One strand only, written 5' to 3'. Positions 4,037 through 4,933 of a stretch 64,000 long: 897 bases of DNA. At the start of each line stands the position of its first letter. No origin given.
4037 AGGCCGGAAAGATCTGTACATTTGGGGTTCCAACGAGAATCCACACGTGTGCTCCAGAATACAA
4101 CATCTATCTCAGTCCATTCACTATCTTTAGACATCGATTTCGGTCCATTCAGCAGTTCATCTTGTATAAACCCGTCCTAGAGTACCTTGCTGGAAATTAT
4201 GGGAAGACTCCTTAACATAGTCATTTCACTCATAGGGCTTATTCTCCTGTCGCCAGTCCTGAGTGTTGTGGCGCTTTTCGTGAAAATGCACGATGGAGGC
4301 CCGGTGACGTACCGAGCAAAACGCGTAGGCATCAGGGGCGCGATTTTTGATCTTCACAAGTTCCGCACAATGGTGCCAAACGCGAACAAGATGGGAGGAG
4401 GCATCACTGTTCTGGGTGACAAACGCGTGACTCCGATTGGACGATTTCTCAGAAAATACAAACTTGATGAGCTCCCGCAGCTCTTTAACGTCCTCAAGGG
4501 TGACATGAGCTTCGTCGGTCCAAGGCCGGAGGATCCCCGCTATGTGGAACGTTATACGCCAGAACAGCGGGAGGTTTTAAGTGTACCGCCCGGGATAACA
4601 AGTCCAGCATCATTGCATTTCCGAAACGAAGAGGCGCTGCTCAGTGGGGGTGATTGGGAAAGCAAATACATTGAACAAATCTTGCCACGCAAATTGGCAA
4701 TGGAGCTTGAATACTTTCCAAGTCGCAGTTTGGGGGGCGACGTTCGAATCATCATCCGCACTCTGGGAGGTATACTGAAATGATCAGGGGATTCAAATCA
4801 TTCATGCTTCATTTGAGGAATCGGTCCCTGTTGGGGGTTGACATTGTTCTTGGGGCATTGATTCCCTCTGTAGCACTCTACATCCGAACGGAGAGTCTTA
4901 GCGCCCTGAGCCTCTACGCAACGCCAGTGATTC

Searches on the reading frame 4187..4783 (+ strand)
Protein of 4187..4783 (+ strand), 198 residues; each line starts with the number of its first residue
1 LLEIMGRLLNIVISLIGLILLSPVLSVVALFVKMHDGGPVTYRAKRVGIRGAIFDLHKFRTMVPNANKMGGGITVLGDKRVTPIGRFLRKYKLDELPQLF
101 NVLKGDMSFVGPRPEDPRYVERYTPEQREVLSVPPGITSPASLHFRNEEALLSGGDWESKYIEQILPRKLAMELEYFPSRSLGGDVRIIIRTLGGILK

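Call 55: search_protein_families(library=pfam, proteins=[window:4187-4783:+], max_evalue=0.001)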
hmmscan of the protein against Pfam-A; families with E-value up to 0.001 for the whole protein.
window:4187-4783:+ (198 aa): 1 family
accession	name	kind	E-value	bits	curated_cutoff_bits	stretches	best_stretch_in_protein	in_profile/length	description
PF02397.22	Bac_transf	-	2e-56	190.8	27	1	7-197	2-178/179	Bacterial sugar transferase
